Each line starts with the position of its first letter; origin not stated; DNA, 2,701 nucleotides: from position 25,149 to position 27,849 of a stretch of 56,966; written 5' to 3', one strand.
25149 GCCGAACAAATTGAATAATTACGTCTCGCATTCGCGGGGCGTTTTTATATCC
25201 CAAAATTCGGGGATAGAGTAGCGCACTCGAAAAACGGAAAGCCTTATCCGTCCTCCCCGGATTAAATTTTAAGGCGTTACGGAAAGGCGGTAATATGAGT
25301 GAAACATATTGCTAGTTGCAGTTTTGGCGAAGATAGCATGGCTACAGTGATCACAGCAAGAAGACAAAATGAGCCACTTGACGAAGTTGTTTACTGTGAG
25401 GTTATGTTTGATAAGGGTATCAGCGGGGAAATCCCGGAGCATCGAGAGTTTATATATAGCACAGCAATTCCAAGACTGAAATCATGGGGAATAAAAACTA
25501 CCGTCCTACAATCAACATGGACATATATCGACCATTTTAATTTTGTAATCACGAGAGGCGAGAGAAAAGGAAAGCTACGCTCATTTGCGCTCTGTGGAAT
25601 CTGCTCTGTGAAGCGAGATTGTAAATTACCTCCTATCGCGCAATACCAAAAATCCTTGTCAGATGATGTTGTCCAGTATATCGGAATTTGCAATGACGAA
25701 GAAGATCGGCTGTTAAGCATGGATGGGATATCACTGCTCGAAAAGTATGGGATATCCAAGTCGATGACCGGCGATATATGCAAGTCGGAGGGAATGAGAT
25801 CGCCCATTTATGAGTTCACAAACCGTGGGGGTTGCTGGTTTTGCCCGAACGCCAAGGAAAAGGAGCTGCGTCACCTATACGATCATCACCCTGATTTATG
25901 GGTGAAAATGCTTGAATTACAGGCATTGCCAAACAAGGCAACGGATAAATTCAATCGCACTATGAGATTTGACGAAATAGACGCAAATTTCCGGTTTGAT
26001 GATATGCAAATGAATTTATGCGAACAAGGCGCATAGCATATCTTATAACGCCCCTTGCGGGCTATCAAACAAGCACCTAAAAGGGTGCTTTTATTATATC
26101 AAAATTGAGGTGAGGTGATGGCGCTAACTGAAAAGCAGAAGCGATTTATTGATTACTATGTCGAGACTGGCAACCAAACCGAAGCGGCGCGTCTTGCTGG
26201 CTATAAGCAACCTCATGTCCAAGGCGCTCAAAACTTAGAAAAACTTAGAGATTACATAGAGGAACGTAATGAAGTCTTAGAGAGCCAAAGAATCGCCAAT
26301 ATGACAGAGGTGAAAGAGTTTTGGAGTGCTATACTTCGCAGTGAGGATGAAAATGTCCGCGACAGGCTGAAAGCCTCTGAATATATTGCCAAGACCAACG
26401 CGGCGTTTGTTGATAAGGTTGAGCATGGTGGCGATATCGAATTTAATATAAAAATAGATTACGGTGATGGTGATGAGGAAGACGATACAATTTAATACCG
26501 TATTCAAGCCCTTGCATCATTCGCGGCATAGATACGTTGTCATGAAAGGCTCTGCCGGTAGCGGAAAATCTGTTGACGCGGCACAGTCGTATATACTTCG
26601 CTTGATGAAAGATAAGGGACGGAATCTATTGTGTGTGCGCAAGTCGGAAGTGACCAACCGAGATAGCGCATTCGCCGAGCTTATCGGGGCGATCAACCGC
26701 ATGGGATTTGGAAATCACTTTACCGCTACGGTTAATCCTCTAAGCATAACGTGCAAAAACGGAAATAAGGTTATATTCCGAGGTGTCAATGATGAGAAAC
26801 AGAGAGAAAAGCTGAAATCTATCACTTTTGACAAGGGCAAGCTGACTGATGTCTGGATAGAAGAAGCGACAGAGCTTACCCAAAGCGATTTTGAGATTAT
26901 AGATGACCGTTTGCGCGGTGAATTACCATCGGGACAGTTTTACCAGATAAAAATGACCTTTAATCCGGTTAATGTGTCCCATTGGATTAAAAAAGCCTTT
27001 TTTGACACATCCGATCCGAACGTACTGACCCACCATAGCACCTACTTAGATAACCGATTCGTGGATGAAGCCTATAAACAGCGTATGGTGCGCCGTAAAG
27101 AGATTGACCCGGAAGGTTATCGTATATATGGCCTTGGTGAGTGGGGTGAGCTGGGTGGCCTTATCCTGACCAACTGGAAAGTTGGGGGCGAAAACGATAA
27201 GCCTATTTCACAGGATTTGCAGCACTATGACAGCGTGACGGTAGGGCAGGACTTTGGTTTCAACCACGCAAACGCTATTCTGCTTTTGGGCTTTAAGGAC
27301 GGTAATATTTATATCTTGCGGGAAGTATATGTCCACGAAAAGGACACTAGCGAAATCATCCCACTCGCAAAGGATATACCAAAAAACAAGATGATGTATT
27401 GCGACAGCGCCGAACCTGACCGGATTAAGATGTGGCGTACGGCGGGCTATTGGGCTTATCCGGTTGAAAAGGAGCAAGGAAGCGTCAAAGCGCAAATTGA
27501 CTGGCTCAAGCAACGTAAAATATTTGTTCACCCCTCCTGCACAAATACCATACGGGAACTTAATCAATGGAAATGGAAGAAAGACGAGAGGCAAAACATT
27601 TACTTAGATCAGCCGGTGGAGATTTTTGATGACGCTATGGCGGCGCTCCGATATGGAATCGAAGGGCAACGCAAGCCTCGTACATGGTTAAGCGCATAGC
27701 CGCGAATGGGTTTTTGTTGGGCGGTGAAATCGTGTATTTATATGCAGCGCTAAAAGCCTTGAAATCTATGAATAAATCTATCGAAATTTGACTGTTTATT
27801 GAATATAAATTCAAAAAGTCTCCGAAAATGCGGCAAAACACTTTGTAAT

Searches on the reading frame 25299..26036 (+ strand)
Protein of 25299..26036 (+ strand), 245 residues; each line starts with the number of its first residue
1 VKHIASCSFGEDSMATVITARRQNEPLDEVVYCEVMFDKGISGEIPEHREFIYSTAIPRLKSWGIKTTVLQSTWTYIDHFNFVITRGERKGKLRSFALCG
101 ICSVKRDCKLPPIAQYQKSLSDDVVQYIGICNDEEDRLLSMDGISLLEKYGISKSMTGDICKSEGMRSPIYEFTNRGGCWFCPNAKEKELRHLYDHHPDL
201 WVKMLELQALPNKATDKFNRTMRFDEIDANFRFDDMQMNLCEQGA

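Call 12: search_protein_families(library=pfam, proteins=[window:25299-26036:+], max_evalue=0.1)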
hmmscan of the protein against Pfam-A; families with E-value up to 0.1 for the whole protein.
window:25299-26036:+ (245 aa): 0 families

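Call 13: search_protein_families(library=phrogs, proteins=[window:25299-26036:+], max_evalue=0.1)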
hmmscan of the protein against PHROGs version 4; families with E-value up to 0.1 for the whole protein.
window:25299-26036:+ (245 aa): 3 families
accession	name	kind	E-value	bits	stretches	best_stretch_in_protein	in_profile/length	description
phrog_424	-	moron, auxiliary metabolic gene and host takeover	9.7e-24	85.1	1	1-230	161-393/460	phosphoadenosine phosphosulfate reductase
phrog_28782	-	unknown function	2.6e-12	48.2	1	118-234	2-118/154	-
phrog_15238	-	unknown function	0.0002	22.3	1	1-98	12-104/215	-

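Call 15: find_related_loci(query=window:25299-26036:+, collection=viral_contigs, flank=5000)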
Query window:25299-26036:+ (245 aa) in viral_contigs; peptide patterns used: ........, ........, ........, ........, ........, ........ (x = any residue, [..] = any of these).
62 stretches matched a pattern; 61 encode a relative of the query (tblastn E <= 1e-3); 60 distinct loci.
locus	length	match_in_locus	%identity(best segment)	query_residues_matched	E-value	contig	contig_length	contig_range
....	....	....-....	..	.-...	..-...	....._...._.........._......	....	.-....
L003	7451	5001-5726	66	1-240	3e-111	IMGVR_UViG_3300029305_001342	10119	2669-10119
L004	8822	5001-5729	65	1-240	1e-110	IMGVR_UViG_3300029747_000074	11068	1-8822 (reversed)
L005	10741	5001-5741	62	1-245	1e-106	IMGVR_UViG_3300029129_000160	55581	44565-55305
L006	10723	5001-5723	59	2-240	2e-103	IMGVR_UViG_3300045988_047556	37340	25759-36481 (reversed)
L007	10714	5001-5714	61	1-235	1e-101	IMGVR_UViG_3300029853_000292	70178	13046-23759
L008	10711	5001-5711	61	1-235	3e-100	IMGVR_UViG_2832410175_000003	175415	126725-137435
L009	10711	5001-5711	63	2-235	1e-100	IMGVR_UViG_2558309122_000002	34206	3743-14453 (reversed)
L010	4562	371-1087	59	2-238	1e-97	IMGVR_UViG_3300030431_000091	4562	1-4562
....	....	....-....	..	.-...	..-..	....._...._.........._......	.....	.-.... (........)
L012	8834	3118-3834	58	2-238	1e-88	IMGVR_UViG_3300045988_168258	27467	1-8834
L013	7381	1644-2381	53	1-240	4e-83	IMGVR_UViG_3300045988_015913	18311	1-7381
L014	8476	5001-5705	60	1-232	2e-99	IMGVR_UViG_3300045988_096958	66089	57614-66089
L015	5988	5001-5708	52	2-231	4e-75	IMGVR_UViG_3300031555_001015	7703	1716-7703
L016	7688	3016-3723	52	2-231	4e-75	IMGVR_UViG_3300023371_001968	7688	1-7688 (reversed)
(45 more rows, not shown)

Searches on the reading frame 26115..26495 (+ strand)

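Call 12: search_protein_families(library=pfam, proteins=[window:26115-26495:+], max_evalue=0.1)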
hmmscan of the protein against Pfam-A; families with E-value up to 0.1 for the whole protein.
window:26115-26495:+ (126 aa): 2 families
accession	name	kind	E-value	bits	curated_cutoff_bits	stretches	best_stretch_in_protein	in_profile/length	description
PF03592.21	Terminase_2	-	1e-18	68.7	26.1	1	4-111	1-115/141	Terminase small subunit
PF08224.16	DUF1719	-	0.067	12.8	25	1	58-107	6-54/231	Domain of unknown function (DUF1719)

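Call 13: search_protein_families(library=phrogs, proteins=[window:26115-26495:+], max_evalue=0.1)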
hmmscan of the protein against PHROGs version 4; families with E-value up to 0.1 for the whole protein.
window:26115-26495:+ (126 aa): 9 families
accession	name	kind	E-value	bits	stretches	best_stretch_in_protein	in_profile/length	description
phrog_51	-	head and packaging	2.5e-24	87.4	1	1-123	86-237/261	terminase small subunit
phrog_17390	-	unknown function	7.5e-13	49.1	1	2-54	1-57/69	-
phrog_641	-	head and packaging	1.3e-05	26.7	1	2-33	1-32/162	terminase small subunit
phrog_2606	-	head and packaging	1.5e-05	25.5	1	4-50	89-140/310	terminase small subunit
phrog_2538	-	head and packaging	3.4e-05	25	1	2-123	1-122/129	terminase small subunit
phrog_4044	-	head and packaging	0.0029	18.1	1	5-36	26-57/180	terminase small subunit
phrog_4842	-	DNA, RNA and nucleotide metabolism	0.033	15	1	42-83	41-81/154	HNH endonuclease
phrog_36368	-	unknown function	0.055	14.6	1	47-81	24-61/94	-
phrog_4102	-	head and packaging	0.071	14.3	0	5-50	17-60/166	terminase small subunit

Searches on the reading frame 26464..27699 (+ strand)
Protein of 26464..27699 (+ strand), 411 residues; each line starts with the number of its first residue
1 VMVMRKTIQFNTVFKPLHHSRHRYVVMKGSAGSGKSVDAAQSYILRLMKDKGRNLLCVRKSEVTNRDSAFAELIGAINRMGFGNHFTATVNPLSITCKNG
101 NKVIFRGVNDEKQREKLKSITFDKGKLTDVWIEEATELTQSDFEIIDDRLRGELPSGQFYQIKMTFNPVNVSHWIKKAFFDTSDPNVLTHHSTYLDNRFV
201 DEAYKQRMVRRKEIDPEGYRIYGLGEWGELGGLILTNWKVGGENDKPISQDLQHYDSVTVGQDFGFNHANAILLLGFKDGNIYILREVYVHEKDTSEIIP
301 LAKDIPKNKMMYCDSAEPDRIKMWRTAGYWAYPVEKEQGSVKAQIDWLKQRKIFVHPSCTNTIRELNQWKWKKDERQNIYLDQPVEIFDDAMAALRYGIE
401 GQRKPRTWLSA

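Call 12: search_protein_families(library=pfam, proteins=[window:26464-27699:+], max_evalue=0.1)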
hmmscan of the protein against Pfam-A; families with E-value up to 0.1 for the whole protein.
window:26464-27699:+ (411 aa): 5 families
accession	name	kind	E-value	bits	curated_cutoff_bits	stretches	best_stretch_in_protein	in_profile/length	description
PF04466.19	Terminase_3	-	4.7e-50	170.4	23.2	1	21-226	1-201/201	Phage terminase large subunit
PF17288.8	Terminase_3C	-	1.5e-11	45.4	26.7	1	263-400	1-154/155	Terminase RNAseH like domain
PF03237.21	Terminase_6N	-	0.00067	19.8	22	1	28-234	3-207/215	Terminase large subunit, T4likevirus-type, N-terminal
PF12557.13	Co_AT_N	-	0.0047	17.3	21.4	1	201-214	6-21/26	Cob(I)alamin adenosyltransferase N terminal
PF25199.1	nSTAND_NTPase5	-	0.065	13.5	34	0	15-63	34-81/145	Novel STAND NTPase 5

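Call 13: search_protein_families(library=phrogs, proteins=[window:26464-27699:+], max_evalue=0.1)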
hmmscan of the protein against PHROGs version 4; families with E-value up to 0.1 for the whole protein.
window:26464-27699:+ (411 aa): 10 families
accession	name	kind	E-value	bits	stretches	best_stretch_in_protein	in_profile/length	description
phrog_3717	-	head and packaging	4.8e-84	283.1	1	6-273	7-267/277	terminase large subunit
phrog_22023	-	unknown function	1.9e-55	188.3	1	140-295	2-153/153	-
phrog_2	-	head and packaging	1.1e-52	180.9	1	15-406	275-596/807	terminase large subunit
phrog_6672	-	head and packaging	9.3e-41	139.8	1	278-403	3-130/145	terminase large subunit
phrog_5653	-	head and packaging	1.4e-27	97.8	1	225-402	1-180/199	terminase large subunit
phrog_8711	-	head and packaging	8.2e-25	87.7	1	5-86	8-89/89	terminase large subunit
phrog_979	-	head and packaging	6.7e-12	45.9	1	18-177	162-312/642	terminase large subunit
phrog_10250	-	head and packaging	5.2e-07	30.6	1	344-400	158-213/228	terminase large subunit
phrog_25340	-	unknown function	0.063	14.4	0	93-113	18-38/69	-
phrog_9526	-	head and packaging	0.075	13.5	0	22-54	25-56/280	terminase large subunit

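Call 61: find_related_loci(query=window:26464-27699:+, collection=genome_contigs, flank=7000)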
Query window:26464-27699:+ (411 aa) in genome_contigs; peptide patterns used: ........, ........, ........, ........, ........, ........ (x = any residue, [..] = any of these).
89 stretches matched a pattern; 25 encode a relative of the query (tblastn E <= 1e-3); 25 distinct loci.
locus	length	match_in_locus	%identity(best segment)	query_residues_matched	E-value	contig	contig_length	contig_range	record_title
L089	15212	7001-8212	70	3-405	0e+0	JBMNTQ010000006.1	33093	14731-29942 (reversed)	MAG: Christensenellales bacterium isolate SBF912SR6HQ0014 scaffold_2252_c1, whole genome shotgun sequence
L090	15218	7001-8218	70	3-409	0e+0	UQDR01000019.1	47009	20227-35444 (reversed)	uncultured Ruminococcus sp. isolate UMGS176 genome assembly, contig: NODE_475_length_47009_cov_5.246314, whole genome sh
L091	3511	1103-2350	70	1-410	0e+0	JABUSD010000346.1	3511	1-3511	MAG: Holdemanella sp. isolate MAG4 c_000000010382, whole genome shotgun sequence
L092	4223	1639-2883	69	7-409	0e+0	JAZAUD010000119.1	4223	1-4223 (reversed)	MAG: Oscillospiraceae bacterium isolate R83_purified_bin82 k141_2138655_length_4223_cov_25.6213, whole genome shotgun se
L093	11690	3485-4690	69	3-405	0e+0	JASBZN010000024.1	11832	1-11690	MAG: Urinicoccus sp. isolate bin-126 c_000000005919, whole genome shotgun sequence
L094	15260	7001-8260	69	4-409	0e+0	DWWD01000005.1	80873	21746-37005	MAG TPA_asm: Candidatus Anaerostipes avistercoris isolate ChiSjej3B21-8574 ChiSjej3B21M5__C35595_L80873_SAMN08009939, wh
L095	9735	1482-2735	69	4-409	0e+0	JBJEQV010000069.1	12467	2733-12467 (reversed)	MAG: Porcipelethomonas sp. isolate LOHA42_bin.032 NODE_3641_length_12467_cov_7.648566, whole genome shotgun sequence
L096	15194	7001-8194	68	8-406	0e+0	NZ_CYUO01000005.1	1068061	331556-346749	Lagierella massiliensis strain SIT14, whole genome shotgun sequence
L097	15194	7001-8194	68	8-406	0e+0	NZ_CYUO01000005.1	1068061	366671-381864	Lagierella massiliensis strain SIT14, whole genome shotgun sequence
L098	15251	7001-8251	67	7-409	0e+0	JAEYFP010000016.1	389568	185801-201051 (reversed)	MAG: Bacillota bacterium isolate OH_HFB_252 k127_1098615, whole genome shotgun sequence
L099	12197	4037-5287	68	4-406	0e+0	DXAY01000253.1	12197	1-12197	MAG TPA_asm: Candidatus Mediterraneibacter stercoravium isolate CHK196-3914 CHK196__C183549_L12197_SAMEA5754840, whole g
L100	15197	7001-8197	68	9-406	0e+0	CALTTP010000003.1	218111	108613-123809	MAG: uncultured Peptoniphilaceae bacterium isolate S3CtOaL6XM_bin.11.MAG genome assembly, contig: NODE_22_length_218111_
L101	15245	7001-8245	69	2-404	0e+0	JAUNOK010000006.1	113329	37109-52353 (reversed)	MAG: Eubacteriales bacterium isolate S34M_St_44 NODE_44_length_113329_cov_18.573344, whole genome shotgun sequence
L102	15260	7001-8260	66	4-409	0e+0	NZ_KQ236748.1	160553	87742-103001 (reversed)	Dorea sp. D27 supercont1.6, whole genome shotgun sequence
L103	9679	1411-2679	66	2-409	0e+0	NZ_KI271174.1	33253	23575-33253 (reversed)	Eubacterium ramulus ATCC 29099 Scaffold68, whole genome shotgun sequence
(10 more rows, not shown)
